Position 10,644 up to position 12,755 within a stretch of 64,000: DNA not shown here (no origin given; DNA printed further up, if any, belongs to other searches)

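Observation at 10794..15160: Operon of three predicted lipoproteins ending in a Tat-exported metallo-amidohydrolase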

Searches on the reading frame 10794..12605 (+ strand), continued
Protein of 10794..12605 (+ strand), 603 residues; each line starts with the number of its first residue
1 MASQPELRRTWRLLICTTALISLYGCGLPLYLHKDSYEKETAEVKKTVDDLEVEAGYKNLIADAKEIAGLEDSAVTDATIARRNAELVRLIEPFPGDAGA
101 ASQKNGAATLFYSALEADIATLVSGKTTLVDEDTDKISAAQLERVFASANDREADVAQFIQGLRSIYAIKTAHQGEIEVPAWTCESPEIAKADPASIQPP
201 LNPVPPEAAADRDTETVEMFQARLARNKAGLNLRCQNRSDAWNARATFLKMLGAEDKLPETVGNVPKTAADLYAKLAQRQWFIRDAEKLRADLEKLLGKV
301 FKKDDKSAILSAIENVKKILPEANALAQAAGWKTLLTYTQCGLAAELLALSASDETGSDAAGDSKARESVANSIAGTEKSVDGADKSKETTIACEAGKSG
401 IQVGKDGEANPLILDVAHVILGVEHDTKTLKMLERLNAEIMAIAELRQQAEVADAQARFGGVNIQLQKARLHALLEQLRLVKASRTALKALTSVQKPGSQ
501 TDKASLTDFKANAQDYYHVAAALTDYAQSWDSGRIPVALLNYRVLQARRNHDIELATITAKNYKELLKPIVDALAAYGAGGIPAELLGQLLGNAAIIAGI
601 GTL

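Call 43: search_solved_structures(query=A5, max_evalue=1)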
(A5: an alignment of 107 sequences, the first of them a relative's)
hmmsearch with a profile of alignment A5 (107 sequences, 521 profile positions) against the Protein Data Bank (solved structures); distinct sequences matched with E-value up to 1: 40.
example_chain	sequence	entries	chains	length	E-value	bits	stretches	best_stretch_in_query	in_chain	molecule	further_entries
7y9n_A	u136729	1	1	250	1.5e-09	40.8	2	191-293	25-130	Spike protein S2',5HB-H2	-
2d3e_A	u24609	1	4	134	0.0054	19.2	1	196-307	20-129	General control protein GCN4 and Tropomyosin 1 alpha chain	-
8gi0_F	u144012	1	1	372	0.018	17.5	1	154-273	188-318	Peroxisomal membrane protein PEX14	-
6tik_C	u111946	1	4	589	0.024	17.1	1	215-403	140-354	Capsid protein,Putative adhesin/invasin,Capsid protein,Factor H-binding protein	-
7wxz_A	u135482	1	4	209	0.035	16.6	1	207-295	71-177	Spike protein S2'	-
4zry_B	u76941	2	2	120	0.042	16.3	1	222-300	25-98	Keratin, type II cytoskeletal 1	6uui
9tlu_C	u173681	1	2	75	0.043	16.2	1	231-279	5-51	Sc-apCC-2-BCL-xL-3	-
8oyy_A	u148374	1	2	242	0.05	16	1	264-377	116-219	De novo designed soluble GPCR-like protein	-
5j0k_A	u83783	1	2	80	0.05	16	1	228-294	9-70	designed protein 2L4HC2_23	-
3tnu_B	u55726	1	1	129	0.057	15.8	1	217-294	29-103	Keratin, type II cytoskeletal 5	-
6gy8_A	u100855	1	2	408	0.07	15.6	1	100-292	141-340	XaxA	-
6gy6_A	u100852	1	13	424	0.083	15.3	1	100-292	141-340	XaxA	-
6egc_A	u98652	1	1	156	0.084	15.3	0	230-294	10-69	SC_2L4HC2_23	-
7tbo_A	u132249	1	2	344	0.12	14.8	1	223-304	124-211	D12 LOV2-DARPin fusion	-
6c2u_A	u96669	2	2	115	0.14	14.5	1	44-120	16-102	phosphate-loop protein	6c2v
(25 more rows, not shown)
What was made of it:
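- On ClyA-family alpha-pore-forming toxins (p1): The best sequence match is XaxA at E 0.07 (call 43).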

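Call 45: search_protein_families(library=pfam, proteins=[L092:9427-9879:+, L092:9912-10565:+, L091:9389-9742:+, L091:937-3327:+, L087:9504-9845:+, L089:8737-9504:+, L092:10634-15364:-], max_evalue=0.1)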
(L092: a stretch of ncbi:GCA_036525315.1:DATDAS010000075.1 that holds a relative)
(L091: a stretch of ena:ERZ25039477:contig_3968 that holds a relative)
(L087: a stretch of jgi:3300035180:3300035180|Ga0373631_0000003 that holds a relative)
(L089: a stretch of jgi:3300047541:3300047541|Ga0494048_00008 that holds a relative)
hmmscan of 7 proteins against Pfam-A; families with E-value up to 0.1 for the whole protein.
L092:9427-9879:+ (150 aa): 6 families
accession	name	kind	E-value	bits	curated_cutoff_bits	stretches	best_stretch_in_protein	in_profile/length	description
PF07888.16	CALCOCO1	-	0.0079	15.6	36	1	48-138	145-232/496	Calcium binding and coiled-coil domain (CALCOCO1) like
PF12795.12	MscS_porin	-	0.02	14.9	34.4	1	45-143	84-187/238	Mechanosensitive ion channel porin domain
PF16808.10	PKcGMP_CC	-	0.032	14.2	35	1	84-102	11-29/35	Coiled-coil N-terminus of cGMP-dependent protein kinase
PF23991.1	DUF7310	-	0.033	15.1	40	0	72-102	28-58/83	Coiled-coil region of unknown function (DUF7310)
PF15960.10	DUF4763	-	0.038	13.7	30.1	1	37-104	32-101/236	Domain of unknown function (DUF4763)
PF01166.23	TSC22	-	0.072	13.7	30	0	73-104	13-44/57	TSC-22/dip/bun family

L092:9912-10565:+ (217 aa): 1 family
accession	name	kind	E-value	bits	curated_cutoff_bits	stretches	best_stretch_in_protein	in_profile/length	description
PF12428.13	DUF3675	-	0.071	14.1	24.3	1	50-86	50-86/119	Protein of unknown function (DUF3675)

L091:9389-9742:+ (117 aa): 1 family
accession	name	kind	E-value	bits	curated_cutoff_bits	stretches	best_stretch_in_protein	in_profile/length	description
PF16326.10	ABC_tran_CTD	-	0.0025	18.5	32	0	71-94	3-26/69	ABC transporter C-terminal domain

L091:937-3327:+ (796 aa): 0 families

L087:9504-9845:+ (113 aa): 1 family
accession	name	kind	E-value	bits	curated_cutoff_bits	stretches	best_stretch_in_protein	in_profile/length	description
PF11067.13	DUF2868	-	0.00076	19.6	26.8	1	9-87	203-282/315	Protein of unknown function (DUF2868)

L089:8737-9504:+ (255 aa): 0 families

L092:10634-15364:- (1576 aa): 0 families

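Call 46: list_cluster_members(proteins=[P0139, P0140, P0143, P0144, P0146, P0150, P0157, P0160, P0169, P0235])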
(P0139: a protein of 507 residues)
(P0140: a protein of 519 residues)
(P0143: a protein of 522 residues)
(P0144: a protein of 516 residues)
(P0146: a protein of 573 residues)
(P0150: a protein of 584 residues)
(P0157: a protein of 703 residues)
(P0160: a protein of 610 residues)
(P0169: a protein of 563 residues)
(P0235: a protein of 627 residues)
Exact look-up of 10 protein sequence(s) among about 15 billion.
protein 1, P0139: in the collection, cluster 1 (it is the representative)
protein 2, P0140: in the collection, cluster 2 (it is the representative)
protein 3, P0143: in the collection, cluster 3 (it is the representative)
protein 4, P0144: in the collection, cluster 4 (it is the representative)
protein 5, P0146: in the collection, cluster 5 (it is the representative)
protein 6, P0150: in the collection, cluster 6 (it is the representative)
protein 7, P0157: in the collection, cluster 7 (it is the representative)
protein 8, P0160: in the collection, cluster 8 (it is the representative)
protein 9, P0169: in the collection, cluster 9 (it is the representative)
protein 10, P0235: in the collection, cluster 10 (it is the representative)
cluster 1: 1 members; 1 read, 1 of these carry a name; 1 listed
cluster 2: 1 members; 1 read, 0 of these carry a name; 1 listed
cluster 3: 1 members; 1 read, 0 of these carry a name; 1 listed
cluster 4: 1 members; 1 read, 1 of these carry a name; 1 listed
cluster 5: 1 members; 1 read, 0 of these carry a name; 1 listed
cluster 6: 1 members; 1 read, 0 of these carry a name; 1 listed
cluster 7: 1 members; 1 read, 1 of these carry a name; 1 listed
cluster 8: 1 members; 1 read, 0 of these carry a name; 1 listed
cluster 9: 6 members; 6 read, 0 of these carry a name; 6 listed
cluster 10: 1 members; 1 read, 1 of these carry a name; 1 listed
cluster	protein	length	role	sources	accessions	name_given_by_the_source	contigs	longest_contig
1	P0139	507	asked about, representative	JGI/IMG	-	hypothetical protein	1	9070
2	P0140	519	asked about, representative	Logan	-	-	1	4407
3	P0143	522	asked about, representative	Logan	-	-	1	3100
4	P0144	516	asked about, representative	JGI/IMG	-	hypothetical protein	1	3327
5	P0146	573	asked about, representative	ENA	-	-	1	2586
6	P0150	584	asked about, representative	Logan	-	-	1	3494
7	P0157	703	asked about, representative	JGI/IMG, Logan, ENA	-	hypothetical protein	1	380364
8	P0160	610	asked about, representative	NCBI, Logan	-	-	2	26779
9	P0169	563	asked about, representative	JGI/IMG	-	-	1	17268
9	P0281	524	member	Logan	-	-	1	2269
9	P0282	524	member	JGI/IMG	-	-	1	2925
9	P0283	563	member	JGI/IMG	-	-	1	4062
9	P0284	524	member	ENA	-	-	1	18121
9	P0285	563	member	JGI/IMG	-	-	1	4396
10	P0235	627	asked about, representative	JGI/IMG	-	hypothetical protein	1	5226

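Call 47: find_encoding_contigs(protein=P0157, flank=7000, max_places=1)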
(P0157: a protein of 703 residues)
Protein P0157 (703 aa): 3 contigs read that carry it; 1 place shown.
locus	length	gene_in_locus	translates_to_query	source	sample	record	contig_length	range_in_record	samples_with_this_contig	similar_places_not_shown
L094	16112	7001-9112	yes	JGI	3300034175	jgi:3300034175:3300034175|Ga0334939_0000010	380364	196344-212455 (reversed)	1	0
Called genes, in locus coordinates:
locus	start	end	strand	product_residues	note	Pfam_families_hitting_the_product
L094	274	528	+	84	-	-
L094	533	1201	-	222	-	PF02798:GST_N, PF13417:GST_N_3, PF13409:GST_N_2, PF00043:GST_C, PF13410:GST_C_2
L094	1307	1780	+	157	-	-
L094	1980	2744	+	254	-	-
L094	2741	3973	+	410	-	PF01435:Peptidase_M48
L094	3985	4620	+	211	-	-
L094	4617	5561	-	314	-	PF00248:Aldo_ket_red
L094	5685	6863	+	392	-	PF00890:FAD_binding_2 (weak), PF01266:DAO (faint), PF03486:HI0933_like, PF07992:Pyr_redox_2 (weak), PF12831:FAD_oxidored (weak), PF22780:HI0933_like_1st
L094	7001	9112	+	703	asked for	-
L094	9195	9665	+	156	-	-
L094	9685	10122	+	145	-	-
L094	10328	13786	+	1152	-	PF00580:UvrD-helicase, PF13245:AAA_19 (weak), PF13361:UvrD_C, PF13538:UvrD_C_2 (faint), PF12705:PDDEXK_1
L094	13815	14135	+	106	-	PF00085:Thioredoxin, PF00578:AhpC-TSA (weak), PF08534:Redoxin (weak), PF13098:Thioredoxin_2, PF13905:Thioredoxin_8 (weak)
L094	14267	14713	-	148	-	PF04828:GFA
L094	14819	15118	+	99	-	-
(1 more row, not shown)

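Call 48: find_encoding_contigs(protein=P0160, flank=7000, max_places=1)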
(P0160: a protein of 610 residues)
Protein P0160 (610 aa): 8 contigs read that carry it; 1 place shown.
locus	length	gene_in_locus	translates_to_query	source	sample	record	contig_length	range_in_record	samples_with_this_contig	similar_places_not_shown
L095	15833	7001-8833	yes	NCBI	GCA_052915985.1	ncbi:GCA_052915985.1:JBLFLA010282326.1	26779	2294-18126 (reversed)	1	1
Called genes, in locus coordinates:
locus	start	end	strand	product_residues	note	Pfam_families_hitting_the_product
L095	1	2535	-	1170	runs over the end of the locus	PF07719:TPR_2 (faint), PF12770:CHAT, PF00931:NB-ARC, PF13191:AAA_16, PF00515:TPR_1 (faint), PF13424:TPR_12, PF17874:TPR_MalT, PF13424:TPR_12, +5 more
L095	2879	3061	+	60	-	-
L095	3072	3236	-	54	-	-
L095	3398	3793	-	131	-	PF00196:GerE (faint), PF12844:HTH_19 (weak), PF13413:HTH_25 (faint), PF13560:HTH_31, PF01381:HTH_3, PF08281:Sigma70_r4_2 (faint), PF04545:Sigma70_r4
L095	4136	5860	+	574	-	PF05226:CHASE2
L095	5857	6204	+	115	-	-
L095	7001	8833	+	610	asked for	-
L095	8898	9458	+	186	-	-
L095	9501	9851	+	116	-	-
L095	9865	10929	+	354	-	-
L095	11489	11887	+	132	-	-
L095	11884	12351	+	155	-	PF14534:DUF4440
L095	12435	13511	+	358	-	PF05598:DUF772, PF01609:DDE_Tnp_1, PF13751:DDE_Tnp_1_6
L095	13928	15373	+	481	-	PF04185:Phosphoesterase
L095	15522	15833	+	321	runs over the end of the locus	PF02899:Phage_int_SAM_1 (weak), PF13495:Phage_int_SAM_4 (weak), PF00589:Phage_integrase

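Call 51: predict_structure(alignment_id=A5)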
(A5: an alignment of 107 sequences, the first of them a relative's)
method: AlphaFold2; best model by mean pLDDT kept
length: 603 residues; sequences in the alignment: 107
mean_pLDDT: 84.4   pTM: 0.83
mean pLDDT of the five models: 84.4, 83.0, 80.9, 80.9, 80.8
residues with pLDDT >= 90: 327; 70-90: 170; 50-70: 68; < 50: 38
segments of 3 or more residues with pLDDT < 50: 1-4, 359-362, 376-382, 388-393, 395-398, 593-603
pLDDT, mean of each block of 10 residues (from residue 1): 58 76 62 88 94 95 98 98 97 83 86 95 81 81 96 95 84 72 93 88 86 90 94 96 96 91 95 97 94 85 79 91 95 91 83 63 66 55 50 48 62 84 68 82 92 97 98 97 96 87 92 96 98 98 98 97 89 83 57 43 36
secondary structure, 60 per line:
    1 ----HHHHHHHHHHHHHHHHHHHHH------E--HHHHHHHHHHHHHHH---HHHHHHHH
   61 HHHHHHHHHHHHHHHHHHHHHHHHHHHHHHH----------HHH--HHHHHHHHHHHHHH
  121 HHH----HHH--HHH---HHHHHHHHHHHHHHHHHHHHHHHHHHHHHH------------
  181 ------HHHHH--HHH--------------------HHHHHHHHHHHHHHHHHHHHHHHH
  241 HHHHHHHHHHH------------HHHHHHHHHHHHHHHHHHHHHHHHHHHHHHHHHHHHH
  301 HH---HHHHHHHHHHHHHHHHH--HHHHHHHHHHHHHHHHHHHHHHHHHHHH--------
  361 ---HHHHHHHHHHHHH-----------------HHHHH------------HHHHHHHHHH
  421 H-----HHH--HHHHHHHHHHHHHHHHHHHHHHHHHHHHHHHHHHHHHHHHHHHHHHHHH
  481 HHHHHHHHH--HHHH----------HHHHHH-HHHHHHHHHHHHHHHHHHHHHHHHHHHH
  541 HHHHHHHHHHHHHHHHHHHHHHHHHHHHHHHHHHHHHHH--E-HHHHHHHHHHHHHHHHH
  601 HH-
elements in order: H5-25 H35-49 H53-91 H107-123 H139-168 H187-191 H217-251 H264-302 H306-322 H325-352 H364-376 H394-398 H411-421 H432-489 H492-495 H506-511 H513-579 H584-602
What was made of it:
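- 12522..12602 (+): p1 C-terminal YGAGGI motif followed by a 21-residue hydrophobic, Gly/Ala-rich tail. In the model the tail is a low-confidence terminal helix (call 51).
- Confident helical model (call 51).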

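Call 53: fold_search(model_id=the predicted structure, library=pdb)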
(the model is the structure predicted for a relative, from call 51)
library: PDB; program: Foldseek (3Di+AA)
matches with E <= 10: 206; with E <= 0.001: 0
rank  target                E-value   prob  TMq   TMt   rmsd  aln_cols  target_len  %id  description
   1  8f7n                  5.0e-02  0.38  0.10  0.14  41.3       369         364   12  Crystal structure of chemoreceptor McpZ ligand sensing domain (released 2023-07-05)
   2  6xi6                  9.6e-01  0.08  0.08  0.15  28.5       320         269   15  Hierarchical design of multi-scale protein complexes by combinatorial assembly of oligomeric helical bundle and repeat p (released 2021-06-02)
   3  2j69_A                9.6e-01  0.04  0.07  0.07  38.9       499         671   11  Bacterial dynamin-like protein BDLP (released 2006-12-04)
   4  7n6g_3M               1.0e+00  0.14  0.14  0.21  50.9       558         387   11  C1 of central pair (released 2022-05-18)
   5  9exk                  1.2e+00  0.13  0.14  0.10  25.9       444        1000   13  Scalable protein design using hallucination in a relaxed sequence space (released 2024-10-16)
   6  3g9g                  1.4e+00  0.15  0.10  0.21  17.3       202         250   15  Crystal Structure of the N-terminal EFC/F-BAR domain of Syp1 (released 2009-09-22)
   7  9gm7_A                1.6e+00  0.03  0.10  0.05  79.0       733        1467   12  MukBEF in a nucleotide-bound state with open neck gate (monomer) (released 2025-03-26)
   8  7cbc_A                1.6e+00  0.07  0.09  0.16  33.2       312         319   15  Crystal structure of a de novo designed switch protein caging a hemagglutinin binder (released 2020-12-23)
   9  8r5s_D                1.6e+00  0.06  0.06  0.14  27.9       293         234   16  t113 - De-novo designed soluble homotetramer (released 2024-11-27)
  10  7n6g_6A               1.6e+00  0.04  0.09  0.04  46.9       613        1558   11  C1 of central pair (released 2022-05-18)
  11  8zq4                  1.8e+00  0.02  0.08  0.05  38.2       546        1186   13  Structure of the Arabidopsis ABCB1 EQ mutant in the BL plus ATP bound state (released 2025-03-12)
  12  9qe0_A                1.9e+00  0.05  0.12  0.06  77.9       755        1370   10  Neobacillus vireti Wadjet-II JetABC dimer (released 2025-06-25)
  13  4doj_C                1.9e+00  0.04  0.10  0.12  30.4       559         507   12  Crystal structure of BetP in outward-facing conformation (released 2012-06-06)
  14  7p3r_A                1.9e+00  0.09  0.10  0.16  22.9       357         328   13  Helical structure of the toxin MakA from Vibrio cholera (released 2022-02-23)
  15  7a0g_DDD              1.9e+00  0.07  0.11  0.19  34.5       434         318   12  Structure of the SmhB pore of the tripartite alpha-pore forming toxin, Smh, from Serratia marcescens. (released 2021-03-31)
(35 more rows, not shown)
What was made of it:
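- On ClyA-family alpha-pore-forming toxins (p1): Foldseek gives E about 2 and TM at most 0.21 (call 53).
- Weak, non-significant matches to XaxA (E 0.07; call 43) and to MakA, SmhB, AhlB and ClyA (E about 2, TM at most 0.21; call 53).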

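Call 61: search_dna_similar(query=window:10794-12605:+, collection=plasmids, mode=protein, max_evalue=0.001)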
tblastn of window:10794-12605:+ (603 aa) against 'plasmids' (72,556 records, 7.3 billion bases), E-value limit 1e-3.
No match.

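Call 68: find_related_loci(query=A4, collection=viral_contigs, flank=8000)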
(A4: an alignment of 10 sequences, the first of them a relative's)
Query A4 (603 aa) in viral_contigs; peptide patterns used: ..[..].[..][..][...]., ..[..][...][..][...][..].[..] (x = any residue, [..] = any of these).
127 stretches matched a pattern, but none encodes a relative of the query by tblastn (E <= 1e-3).

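Call 69: search_dna_similar(query=window:10794-12605:+, collection=phages, mode=protein, max_evalue=0.01)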
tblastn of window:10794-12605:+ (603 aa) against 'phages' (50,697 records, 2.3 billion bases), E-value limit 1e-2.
No match.

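Call 77: search_protein_families(library=pfam, alignment_id=A3, max_evalue=0.01)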
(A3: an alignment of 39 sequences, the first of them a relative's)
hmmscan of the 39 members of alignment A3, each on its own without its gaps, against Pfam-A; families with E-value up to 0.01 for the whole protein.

A. member 1, P0001 (603 aa): 0 families

B. families by the number of members that match (of 39 scanned): 2 families
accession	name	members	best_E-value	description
PF24891.1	DUF7742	1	0.0037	Domain of unknown function (DUF7742)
PF15724.10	TMEM119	1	0.0075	TMEM119 family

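Call 80: find_encoding_contigs(protein=P0138, flank=7000, max_places=2)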
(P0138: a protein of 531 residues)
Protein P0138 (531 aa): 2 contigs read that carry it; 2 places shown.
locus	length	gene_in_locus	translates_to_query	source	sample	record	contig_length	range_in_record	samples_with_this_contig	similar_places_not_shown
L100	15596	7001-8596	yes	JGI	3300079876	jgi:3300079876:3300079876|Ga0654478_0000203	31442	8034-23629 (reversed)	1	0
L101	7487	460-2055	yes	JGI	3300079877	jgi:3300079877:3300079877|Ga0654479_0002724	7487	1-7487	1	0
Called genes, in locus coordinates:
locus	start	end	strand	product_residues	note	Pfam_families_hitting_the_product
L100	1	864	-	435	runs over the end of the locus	PF04235:DUF418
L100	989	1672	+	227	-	-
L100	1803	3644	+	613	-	PF17201:Cache_3-Cache_2, PF17203:sCache_3_2, PF17202:sCache_3_3, PF00672:HAMP, PF00015:MCPsignal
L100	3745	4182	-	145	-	PF04828:GFA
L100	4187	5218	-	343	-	PF01118:Semialdhyde_dh, PF02774:Semialdhyde_dhC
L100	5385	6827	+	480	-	PF01734:Patatin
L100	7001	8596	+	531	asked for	-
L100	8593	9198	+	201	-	-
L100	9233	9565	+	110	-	-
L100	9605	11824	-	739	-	PF26549:Tricorn_N (faint), PF00930:DPPIV_N, PF02129:Peptidase_S15 (faint), PF12146:Hydrolase_4 (faint), PF00326:Peptidase_S9, PF01738:DLH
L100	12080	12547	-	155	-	PF00376:MerR, PF13411:MerR_1, PF09278:MerR-DNA-bind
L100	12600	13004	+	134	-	PF00903:Glyoxalase, PF13669:Glyoxalase_4 (weak)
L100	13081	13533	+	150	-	PF09537:DUF2383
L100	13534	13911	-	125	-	PF05656:DUF805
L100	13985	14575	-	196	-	PF07336:ABATE, PF11706:zf-CGNR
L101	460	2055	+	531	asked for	-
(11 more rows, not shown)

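Call 89: search_protein_families(library=phrogs, proteins=[window:10794-12605:+, L095:9501-9851:+, L095:9865-10929:+, L092:9912-10565:+], max_evalue=0.01)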
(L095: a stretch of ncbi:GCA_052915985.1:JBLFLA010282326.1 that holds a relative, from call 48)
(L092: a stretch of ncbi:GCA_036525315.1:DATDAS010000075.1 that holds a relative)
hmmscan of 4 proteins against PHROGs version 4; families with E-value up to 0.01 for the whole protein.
window:10794-12605:+ (603 aa): 0 families

L095:9501-9851:+ (116 aa): 0 families

L095:9865-10929:+ (354 aa): 0 families

L092:9912-10565:+ (217 aa): 0 families
